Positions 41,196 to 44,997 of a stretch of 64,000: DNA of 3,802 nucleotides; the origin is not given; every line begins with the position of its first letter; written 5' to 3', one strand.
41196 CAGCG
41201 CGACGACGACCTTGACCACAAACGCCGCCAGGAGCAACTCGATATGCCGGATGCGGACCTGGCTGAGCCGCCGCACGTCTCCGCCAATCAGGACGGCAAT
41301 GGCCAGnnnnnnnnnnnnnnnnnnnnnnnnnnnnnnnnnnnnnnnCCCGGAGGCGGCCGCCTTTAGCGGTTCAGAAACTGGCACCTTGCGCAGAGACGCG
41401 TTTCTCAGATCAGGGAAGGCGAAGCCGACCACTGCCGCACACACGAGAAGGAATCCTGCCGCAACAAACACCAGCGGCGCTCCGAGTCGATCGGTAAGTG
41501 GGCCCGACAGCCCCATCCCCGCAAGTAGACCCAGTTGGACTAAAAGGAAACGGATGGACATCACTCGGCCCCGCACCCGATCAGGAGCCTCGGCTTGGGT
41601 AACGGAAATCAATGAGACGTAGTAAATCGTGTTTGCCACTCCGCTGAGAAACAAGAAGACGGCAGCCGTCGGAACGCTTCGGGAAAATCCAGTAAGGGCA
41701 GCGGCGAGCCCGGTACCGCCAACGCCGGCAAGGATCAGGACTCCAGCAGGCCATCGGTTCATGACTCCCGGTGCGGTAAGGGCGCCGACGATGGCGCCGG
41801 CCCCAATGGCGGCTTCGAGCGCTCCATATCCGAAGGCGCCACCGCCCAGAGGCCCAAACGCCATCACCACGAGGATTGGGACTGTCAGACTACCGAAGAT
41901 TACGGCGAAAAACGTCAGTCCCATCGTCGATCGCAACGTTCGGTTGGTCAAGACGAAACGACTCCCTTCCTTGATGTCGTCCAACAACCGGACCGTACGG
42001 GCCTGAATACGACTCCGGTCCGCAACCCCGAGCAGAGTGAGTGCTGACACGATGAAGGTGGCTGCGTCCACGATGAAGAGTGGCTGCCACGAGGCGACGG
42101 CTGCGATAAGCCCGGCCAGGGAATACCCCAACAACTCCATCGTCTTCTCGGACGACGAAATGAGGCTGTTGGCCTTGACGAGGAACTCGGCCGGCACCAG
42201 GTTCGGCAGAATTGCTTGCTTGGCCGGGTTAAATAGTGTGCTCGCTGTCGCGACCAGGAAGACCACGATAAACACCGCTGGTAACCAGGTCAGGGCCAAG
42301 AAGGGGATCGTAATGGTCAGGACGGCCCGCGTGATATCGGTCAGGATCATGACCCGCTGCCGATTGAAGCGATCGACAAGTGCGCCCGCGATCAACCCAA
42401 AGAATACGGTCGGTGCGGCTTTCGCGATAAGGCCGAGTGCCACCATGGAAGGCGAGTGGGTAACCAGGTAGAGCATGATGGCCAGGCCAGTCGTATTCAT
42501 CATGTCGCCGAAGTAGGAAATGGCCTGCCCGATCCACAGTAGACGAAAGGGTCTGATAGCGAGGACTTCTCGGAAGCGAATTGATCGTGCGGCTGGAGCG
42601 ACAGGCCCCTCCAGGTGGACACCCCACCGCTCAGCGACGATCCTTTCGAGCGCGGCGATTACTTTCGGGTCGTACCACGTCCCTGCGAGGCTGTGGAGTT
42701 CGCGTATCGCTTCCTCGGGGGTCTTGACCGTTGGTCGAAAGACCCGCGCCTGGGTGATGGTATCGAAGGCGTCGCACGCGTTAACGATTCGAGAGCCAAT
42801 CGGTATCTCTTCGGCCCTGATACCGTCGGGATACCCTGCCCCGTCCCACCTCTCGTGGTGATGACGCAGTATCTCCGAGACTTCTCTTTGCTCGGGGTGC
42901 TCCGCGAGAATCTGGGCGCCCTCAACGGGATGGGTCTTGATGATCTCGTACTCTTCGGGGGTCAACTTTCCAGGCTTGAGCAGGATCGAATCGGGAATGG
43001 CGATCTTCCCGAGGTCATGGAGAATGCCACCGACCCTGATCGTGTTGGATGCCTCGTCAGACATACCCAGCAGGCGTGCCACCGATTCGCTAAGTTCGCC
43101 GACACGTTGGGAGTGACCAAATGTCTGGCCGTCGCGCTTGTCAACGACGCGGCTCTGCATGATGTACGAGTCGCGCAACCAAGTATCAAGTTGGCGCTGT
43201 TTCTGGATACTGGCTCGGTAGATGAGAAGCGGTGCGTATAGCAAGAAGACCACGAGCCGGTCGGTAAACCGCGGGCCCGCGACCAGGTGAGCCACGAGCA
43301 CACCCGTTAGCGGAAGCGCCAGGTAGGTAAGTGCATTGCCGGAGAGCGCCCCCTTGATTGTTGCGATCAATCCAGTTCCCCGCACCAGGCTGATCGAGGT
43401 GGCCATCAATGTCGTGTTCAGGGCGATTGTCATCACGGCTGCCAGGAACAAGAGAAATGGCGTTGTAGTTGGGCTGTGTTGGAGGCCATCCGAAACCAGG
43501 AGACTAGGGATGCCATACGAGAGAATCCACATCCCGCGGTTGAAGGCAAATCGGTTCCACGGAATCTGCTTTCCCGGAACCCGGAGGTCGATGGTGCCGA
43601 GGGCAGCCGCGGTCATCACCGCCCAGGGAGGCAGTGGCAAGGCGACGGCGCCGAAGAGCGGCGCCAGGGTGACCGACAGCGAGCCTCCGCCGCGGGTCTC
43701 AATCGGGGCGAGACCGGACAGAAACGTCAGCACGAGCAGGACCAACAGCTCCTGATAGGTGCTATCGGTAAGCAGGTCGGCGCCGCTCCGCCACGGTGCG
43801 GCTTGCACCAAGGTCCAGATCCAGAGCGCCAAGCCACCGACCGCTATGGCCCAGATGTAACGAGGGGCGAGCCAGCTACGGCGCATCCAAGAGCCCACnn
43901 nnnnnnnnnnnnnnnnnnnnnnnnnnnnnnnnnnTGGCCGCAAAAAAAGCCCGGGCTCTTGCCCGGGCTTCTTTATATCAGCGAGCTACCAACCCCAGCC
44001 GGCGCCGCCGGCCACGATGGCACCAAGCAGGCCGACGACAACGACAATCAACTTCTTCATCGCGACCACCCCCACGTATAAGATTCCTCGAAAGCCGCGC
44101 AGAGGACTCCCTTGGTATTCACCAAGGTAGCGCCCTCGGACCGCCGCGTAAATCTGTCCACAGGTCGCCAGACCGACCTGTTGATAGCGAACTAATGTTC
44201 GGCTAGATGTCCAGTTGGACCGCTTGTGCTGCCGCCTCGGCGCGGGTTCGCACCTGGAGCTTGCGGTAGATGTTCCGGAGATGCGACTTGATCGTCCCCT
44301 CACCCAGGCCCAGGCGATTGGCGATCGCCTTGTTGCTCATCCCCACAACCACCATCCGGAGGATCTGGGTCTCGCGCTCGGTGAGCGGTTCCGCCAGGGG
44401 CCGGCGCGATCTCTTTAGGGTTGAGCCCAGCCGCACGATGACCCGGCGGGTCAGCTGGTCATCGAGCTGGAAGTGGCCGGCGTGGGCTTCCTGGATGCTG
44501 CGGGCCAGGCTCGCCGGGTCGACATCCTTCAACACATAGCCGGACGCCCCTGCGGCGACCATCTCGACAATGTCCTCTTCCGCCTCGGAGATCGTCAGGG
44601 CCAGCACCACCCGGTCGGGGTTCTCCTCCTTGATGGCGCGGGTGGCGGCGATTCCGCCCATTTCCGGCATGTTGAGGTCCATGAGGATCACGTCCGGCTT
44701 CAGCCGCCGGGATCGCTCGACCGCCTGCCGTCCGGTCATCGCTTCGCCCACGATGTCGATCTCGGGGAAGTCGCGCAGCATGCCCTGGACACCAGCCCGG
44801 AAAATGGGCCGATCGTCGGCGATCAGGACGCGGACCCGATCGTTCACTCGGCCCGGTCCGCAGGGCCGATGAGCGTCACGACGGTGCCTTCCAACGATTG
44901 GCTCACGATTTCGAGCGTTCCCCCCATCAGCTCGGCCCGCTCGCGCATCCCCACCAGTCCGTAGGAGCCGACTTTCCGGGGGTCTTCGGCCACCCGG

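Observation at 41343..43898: Single ORF fusing a 7-TM sensor, an HD-GYP c-di-GMP phosphodiesterase and a complete 12-TM MFS transporter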

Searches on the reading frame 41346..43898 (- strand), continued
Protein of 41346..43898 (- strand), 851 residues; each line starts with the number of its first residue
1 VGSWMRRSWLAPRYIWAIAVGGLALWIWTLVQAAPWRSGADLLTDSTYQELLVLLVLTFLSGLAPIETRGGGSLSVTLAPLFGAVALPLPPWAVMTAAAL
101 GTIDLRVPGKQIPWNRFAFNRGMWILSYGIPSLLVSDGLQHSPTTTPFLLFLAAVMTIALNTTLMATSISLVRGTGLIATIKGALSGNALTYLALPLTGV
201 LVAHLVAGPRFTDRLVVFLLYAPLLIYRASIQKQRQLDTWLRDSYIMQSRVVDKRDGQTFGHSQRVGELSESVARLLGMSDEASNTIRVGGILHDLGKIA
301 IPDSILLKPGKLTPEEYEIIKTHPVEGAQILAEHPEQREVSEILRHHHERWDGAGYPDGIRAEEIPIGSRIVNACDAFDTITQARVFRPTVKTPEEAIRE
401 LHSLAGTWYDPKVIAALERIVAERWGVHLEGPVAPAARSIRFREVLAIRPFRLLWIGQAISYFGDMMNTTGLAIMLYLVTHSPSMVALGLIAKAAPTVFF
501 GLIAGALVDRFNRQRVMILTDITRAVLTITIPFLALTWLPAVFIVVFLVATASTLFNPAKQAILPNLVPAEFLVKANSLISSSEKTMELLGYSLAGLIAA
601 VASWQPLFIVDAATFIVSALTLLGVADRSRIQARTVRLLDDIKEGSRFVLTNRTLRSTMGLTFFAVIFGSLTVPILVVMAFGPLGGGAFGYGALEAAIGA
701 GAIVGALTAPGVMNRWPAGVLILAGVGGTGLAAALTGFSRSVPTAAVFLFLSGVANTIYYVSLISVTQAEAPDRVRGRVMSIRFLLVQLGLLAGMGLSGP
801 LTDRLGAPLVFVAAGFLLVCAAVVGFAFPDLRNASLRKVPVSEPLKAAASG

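Call 62: find_homologous_proteins(query=P0154, max_evalue=1e-20)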
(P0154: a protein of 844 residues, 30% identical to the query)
Query P0154 (844 aa): 588 proteins with E <= 1e-20 among 8000 candidates; the best 120 are listed.
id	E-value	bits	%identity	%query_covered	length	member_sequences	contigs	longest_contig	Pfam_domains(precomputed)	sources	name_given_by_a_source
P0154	0.0e+0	1774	100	100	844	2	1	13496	PF08668.19,PF13487.13,PF01966.29,PF05977.20,PF07690.22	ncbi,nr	ncbi:MAG TPA: MFS transporter [bacterium]|nr:MFS transporter [bacterium]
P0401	0.0e+0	1664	93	100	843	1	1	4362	PF08668.19,PF13487.13,PF01966.29,PF05977.20,PF07690.22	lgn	-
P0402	0.0e+0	1554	87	100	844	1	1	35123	PF08668.19,PF13487.13,PF01966.29,PF05977.20,PF07690.22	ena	-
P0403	0.0e+0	1532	86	100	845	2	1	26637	PF08668.19,PF13487.13,PF01966.29,PF05977.20,PF07690.22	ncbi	ncbi:MAG: MFS transporter [bacterium]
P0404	0.0e+0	1514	85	100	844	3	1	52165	PF08668.19,PF13487.13,PF01966.29,PF05977.20,PF07690.22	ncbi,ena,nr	ncbi:MAG TPA: MFS transporter [bacterium]|nr:MFS transporter [bacterium]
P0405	0.0e+0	1509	85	100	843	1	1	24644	PF08668.19,PF13487.13,PF01966.29,PF05977.20,PF07690.22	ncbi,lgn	-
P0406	0.0e+0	1496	85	100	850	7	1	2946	PF08668.19,PF13487.13,PF01966.29,PF05977.20,PF07690.22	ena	-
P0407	0.0e+0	1479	84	99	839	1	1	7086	PF08668.19,PF13487.13,PF01966.29,PF05977.20,PF07690.22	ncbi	-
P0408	0.0e+0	1461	83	100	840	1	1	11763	PF08668.19,PF13487.13,PF01966.29,PF05977.20,PF07690.22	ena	-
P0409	0.0e+0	1459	83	100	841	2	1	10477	PF08668.19,PF13487.13,PF01966.29,PF05977.20,PF07690.22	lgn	-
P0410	0.0e+0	1441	82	98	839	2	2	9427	PF08668.19,PF13487.13,PF01966.29,PF05977.20,PF07690.22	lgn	-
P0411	0.0e+0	1408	80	100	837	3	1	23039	PF08668.19,PF13487.13,PF01966.29,PF07690.22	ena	-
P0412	0.0e+0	1404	80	100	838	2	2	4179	PF08668.19,PF13487.13,PF01966.29,PF05977.20,PF07690.22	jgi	jgi:HD-GYP domain-containing protein (c-di-GMP phosphodiesterase class II)/MFS family permease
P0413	0.0e+0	1396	79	100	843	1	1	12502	PF08668.19,PF13487.13,PF01966.29,PF05977.20,PF07690.22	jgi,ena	-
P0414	0.0e+0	1388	79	100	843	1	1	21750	PF08668.19,PF13487.13,PF01966.29,PF07690.22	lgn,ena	-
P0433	5.6e-133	463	59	48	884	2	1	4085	PF08668.19,PF13487.13,PF01966.29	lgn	-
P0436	1.4e-49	187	29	69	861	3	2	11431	PF13487.13,PF01966.29,PF05977.20,PF07690.22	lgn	-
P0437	3.0e-47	180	30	73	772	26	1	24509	PF13487.13,PF01966.29,PF05977.20,PF07690.22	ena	-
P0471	5.7e-39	152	46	20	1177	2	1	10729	PF13487.13,PF01966.29,PF05977.20,PF00990.27,PF17248.8,PF07690.22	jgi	jgi:diguanylate cyclase (GGDEF)-like protein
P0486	6.4e-38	149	46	21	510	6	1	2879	PF20972.3,PF13487.13,PF01966.29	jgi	jgi:putative nucleotidyltransferase with HDIG domain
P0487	6.6e-38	149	47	21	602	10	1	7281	PF20972.3,PF13487.13,PF01966.29,PF00990.27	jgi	-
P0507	6.3e-37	146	43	23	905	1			PF20972.3,PF13487.13,PF01966.29,PF00990.27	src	-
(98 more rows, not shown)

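Call 63: search_protein_families(library=pfam, proteins=[P0471, P0433, P0436, P0437], max_evalue=0.001)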
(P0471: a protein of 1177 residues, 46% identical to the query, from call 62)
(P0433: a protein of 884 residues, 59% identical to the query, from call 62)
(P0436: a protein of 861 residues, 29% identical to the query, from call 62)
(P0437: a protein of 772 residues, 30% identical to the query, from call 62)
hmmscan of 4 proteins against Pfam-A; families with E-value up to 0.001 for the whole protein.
P0471 (1177 aa): 6 families
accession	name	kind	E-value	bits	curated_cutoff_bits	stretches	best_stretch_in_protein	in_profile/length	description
PF13487.12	HD_5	-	1.7e-38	132.5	27.2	1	997-1156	7-170/170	HD domain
PF00990.26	GGDEF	-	1.1e-37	129.7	23.8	1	810-959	1-160/161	Diguanylate cyclase, GGDEF domain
PF17248.7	DUF5317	-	1.9e-27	96.6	25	1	27-163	2-151/151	Family of unknown function (DUF5317)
PF01966.28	HD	-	1.4e-22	80.6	22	1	1006-1125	3-116/116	HD domain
PF07690.21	MFS_1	-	2.4e-18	66.6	33.4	2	194-525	3-339/347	Major Facilitator Superfamily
PF05977.19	MFS_3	-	3e-07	29.7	27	1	182-562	5-389/524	Transmembrane secretion effector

P0433 (884 aa): 3 families
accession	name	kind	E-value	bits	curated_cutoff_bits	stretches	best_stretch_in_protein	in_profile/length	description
PF13487.12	HD_5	-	4.2e-39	134.5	27.2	1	694-859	2-170/170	HD domain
PF01966.28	HD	-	1.4e-29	103.2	22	2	707-827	2-115/116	HD domain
PF08668.18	HDOD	-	5.1e-08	33.1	22.9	1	705-751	94-138/196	HDOD domain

P0436 (861 aa): 4 families
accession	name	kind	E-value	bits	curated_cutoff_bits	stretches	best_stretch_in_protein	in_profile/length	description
PF13487.12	HD_5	-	1.9e-36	125.8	27.2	1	225-389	4-170/170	HD domain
PF01966.28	HD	-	1.4e-22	80.6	22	1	237-356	3-115/116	HD domain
PF07690.21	MFS_1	-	1.7e-18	67.1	33.4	2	645-836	9-191/347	Major Facilitator Superfamily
PF05977.19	MFS_3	-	2.3e-07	30.1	27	1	423-738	9-321/524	Transmembrane secretion effector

P0437 (772 aa): 4 families
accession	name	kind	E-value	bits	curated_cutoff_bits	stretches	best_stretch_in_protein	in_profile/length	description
PF13487.12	HD_5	-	9.2e-37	126.8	27.2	1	177-341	4-170/170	HD domain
PF01966.28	HD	-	4.6e-23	82.1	22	1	189-308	3-115/116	HD domain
PF07690.21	MFS_1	-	2.1e-17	63.5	33.4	2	586-746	6-167/347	Major Facilitator Superfamily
PF05977.19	MFS_3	-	2.2e-07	30.1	27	1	375-669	9-312/524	Transmembrane secretion effector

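Call 64: find_encoding_contigs(protein=P0471, flank=6000, max_places=2)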
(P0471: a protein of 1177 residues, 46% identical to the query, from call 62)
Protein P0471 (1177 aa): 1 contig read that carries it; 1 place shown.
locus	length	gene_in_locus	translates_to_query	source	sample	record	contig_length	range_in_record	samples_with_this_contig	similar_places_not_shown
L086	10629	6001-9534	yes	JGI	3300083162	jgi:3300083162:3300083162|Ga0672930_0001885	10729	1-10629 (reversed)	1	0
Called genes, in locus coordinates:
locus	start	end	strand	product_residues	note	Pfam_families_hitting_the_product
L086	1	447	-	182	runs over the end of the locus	?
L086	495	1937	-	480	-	PF00171:Aldedh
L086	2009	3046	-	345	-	PF03576:Peptidase_S58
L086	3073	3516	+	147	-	PF00293:NUDIX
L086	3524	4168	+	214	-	PF00702:Hydrolase, PF12710:HAD (weak), PF13419:HAD_2, PF13242:Hydrolase_like (faint)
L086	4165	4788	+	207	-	PF03009:GDPD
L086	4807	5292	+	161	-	PF00903:Glyoxalase, PF18029:Glyoxalase_6 (weak), PF22677:Ble-like_N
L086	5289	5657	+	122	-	-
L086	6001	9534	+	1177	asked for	PF17248:DUF5317, PF05977:MFS_3 (weak), PF07690:MFS_1, PF00990:GGDEF, PF13487:HD_5, PF01966:HD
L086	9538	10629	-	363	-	?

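Call 67: find_related_loci(query=P0471, collection=metagenome_contigs, flank=3000)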
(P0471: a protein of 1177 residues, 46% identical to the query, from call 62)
Query P0471 (1177 aa) in metagenome_contigs; peptide patterns used: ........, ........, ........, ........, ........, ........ (x = any residue, [..] = any of these).
600 stretches matched a pattern (row limit reached: there are more); 588 encode a relative of the query (tblastn E <= 1e-3); the best 80 are kept; 80 distinct loci.
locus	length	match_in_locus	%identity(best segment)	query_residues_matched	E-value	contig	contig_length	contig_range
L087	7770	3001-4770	62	581-1174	0e+0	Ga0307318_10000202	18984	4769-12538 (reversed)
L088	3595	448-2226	62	581-1177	0e+0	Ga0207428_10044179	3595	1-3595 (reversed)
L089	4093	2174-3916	52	582-1164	9e-180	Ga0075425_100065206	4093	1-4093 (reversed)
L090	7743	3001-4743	55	583-1165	1e-168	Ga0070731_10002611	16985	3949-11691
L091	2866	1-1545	51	646-1164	3e-166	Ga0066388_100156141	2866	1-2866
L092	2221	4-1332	57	737-1174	1e-151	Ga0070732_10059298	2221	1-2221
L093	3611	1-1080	66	804-1163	3e-144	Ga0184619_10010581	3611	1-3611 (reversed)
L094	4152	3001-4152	60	582-967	1e-129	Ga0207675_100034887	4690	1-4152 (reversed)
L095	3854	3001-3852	61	605-890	3e-96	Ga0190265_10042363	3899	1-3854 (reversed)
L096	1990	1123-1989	50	628-918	5e-77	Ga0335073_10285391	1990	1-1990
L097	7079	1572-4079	33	762-1167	5e-55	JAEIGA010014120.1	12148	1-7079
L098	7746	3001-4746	40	793-1157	7e-36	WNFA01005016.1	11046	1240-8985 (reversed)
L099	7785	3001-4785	39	793-1157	3e-34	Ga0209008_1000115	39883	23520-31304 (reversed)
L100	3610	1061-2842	39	793-1157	1e-34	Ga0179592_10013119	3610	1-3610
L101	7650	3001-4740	39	793-1157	3e-34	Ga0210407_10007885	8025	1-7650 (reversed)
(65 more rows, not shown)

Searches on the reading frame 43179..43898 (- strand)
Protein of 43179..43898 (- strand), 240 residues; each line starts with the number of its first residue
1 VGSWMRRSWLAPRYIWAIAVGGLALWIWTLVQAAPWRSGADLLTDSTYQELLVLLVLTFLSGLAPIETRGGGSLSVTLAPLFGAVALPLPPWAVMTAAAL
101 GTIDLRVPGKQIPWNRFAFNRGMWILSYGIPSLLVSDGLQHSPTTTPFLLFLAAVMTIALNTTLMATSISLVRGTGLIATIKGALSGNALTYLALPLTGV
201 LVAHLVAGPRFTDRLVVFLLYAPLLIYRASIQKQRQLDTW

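Call 9: search_protein_families(library=pfam, proteins=[window:43179-43898:-], max_evalue=1)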
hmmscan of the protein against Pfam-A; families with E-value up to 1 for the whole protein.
window:43179-43898:- (240 aa): 1 family
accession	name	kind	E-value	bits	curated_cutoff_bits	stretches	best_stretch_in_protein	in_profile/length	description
PF20972.2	MASE9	-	0.0078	16.6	24.3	1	77-197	50-170/203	MASE9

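Call 76: predict_structure(alignment_id=A2)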
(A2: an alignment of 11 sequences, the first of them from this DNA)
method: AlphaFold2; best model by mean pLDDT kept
length: 236 residues; sequences in the alignment: 11
mean_pLDDT: 80.0   pTM: 0.80
mean pLDDT of the five models: 80.0, 76.3, 75.9, 75.4, 71.5
residues with pLDDT >= 90: 47; 70-90: 140; 50-70: 45; < 50: 4
segments of 3 or more residues with pLDDT < 50: none
pLDDT, mean of each block of 10 residues (from residue 1): 77 95 90 62 86 80 56 78 90 83 62 89 92 76 88 90 86 83 75 86 83 79 69 59
secondary structure, 60 per line:
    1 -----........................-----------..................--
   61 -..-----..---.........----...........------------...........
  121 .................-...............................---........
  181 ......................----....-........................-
elements in order: H6-29 H41-58 H74-82 H87-97 H110-137 H139-169 H173-202 H207-210 H212-235

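Call 79: fold_search(model_id=the predicted structure, library=pdb)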
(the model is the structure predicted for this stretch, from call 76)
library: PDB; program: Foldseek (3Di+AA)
matches with E <= 10: 240; with E <= 0.001: 0
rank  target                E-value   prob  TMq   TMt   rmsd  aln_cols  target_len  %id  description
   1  9kym_D                2.0e-02  1.00  0.46  0.58   6.4       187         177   18  Folate ECF transporter affected by PFOS (released 2025-06-18)
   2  4huq_S                6.0e-02  1.00  0.46  0.61   6.3       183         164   18  Crystal Structure of a transporter (released 2013-04-17)
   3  4dve_A                2.0e-01  0.99  0.49  0.58   5.3       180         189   17  Crystal structure at 2.1 A of the S-component for biotin from an ECF-type ABC transporter (released 2012-08-29)
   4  4tkr_A                2.0e-01  0.97  0.41  0.49   6.1       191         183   12  Native-SAD phasing for ThiT from Listeria monocytogenes serovar. (released 2014-06-18)
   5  4dve_C                2.6e-01  0.98  0.46  0.55   5.6       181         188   18  Crystal structure at 2.1 A of the S-component for biotin from an ECF-type ABC transporter (released 2012-08-29)
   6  5x3x_M                2.8e-01  0.98  0.49  0.54   5.9       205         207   13  2.8A resolution structure of a cobalt energy-coupling factor transporter-CbiMQO (released 2017-04-05)
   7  4tkr_B                3.0e-01  0.97  0.42  0.50   5.8       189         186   14  Native-SAD phasing for ThiT from Listeria monocytogenes serovar. (released 2014-06-18)
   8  4m5b                  4.3e-01  0.95  0.52  0.56   6.4       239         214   12  Crystal Structure of an Truncated Transition Metal Transporter (released 2014-03-26)
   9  5x3x_m                5.6e-01  0.93  0.48  0.54   6.4       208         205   12  2.8A resolution structure of a cobalt energy-coupling factor transporter-CbiMQO (released 2017-04-05)
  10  8q3v_D                6.2e-01  0.21  0.23  0.23  13.4       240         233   15  Cryo-EM structure of the methanogenic Na+ translocating N5-methyl-H4MPT:CoM methyltransferase complex (released 2024-07-10)
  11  4muu_A                7.4e-01  0.91  0.46  0.57   6.6       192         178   15  Structure of ThiT with pyrithiamine bound (released 2014-09-17)
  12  7eq1_R                8.5e-01  0.16  0.23  0.21  21.1       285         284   16  GPR114-Gs-scFv16 complex (released 2022-05-11)
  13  3rlb_B                8.9e-01  0.89  0.45  0.57   6.6       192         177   16  Crystal structure at 2.0 A of the S-component for thiamin from an ECF-type ABC transporter (released 2011-06-29)
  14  4xto_C                9.7e-01  0.08  0.17  0.16  20.1       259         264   11  Crystal structure of the light-driven sodium pump KR2 in the pentameric red form, pH 5.6 (released 2015-04-01)
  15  4m58                  1.0e+00  0.69  0.47  0.48   7.1       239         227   16  Crystal Structure of an transition metal transporter (released 2014-03-26)
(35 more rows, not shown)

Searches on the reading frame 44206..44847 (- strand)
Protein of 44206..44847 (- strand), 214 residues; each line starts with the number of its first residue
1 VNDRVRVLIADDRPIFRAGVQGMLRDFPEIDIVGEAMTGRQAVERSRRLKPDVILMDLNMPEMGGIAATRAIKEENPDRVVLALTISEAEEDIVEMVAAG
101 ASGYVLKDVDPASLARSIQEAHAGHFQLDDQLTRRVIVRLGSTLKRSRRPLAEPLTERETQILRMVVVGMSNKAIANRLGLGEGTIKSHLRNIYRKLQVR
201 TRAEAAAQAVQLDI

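Call 9: search_protein_families(library=pfam, proteins=[window:44206-44847:-], max_evalue=1)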
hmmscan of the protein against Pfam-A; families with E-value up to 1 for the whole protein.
window:44206-44847:- (214 aa): 14 families
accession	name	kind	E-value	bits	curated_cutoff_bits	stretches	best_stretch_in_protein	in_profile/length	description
PF00072.30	Response_reg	-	1.4e-25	90.1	30.2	1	7-118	1-110/111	Response regulator receiver domain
PF00196.25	GerE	-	1.3e-19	70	23.5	1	154-207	2-55/57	Bacterial regulatory proteins, luxR family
PF08281.18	Sigma70_r4_2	-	2.5e-06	27.5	25.7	1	155-197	11-54/54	Sigma-70, region 4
PF04545.22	Sigma70_r4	-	4.8e-06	26.4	24.1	1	155-198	5-49/50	Sigma-70, region 4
PF19610.4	DUF6115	-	0.0018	19.1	27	1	153-187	94-128/134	Family of unknown function (DUF6115)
PF22943.2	HTH_68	-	0.0032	17.5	27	1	161-186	9-34/45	Putative helix-turn-helix domain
PF14493.12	HTH_40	-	0.0033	18.1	27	1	163-198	6-41/89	Helix-turn-helix domain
PF13936.12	HTH_38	-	0.0071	16.5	27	1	161-191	12-42/44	Helix-turn-helix domain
PF13412.12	HTH_24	-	0.014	15.3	21.9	1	169-191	17-39/48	Winged helix-turn-helix DNA-binding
PF04967.18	HTH_10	-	0.018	15.3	23.1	1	172-197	26-51/53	HTH DNA binding domain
PF18321.7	3HCDH_RFF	-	0.055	14.3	23.6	1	39-60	6-27/69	3-hydroxybutyryl-CoA dehydrogenase reduced Rossmann-fold domain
PF22167.2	PH0730-like_N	-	0.055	14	30.2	1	172-193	18-39/60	PH0730-like, N-terminal domain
PF13730.12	HTH_36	-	0.08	13.2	25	1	171-192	27-48/55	Helix-turn-helix domain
PF13384.12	HTH_23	-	0.088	13.1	24.6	1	161-190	9-37/50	Homeodomain-like domain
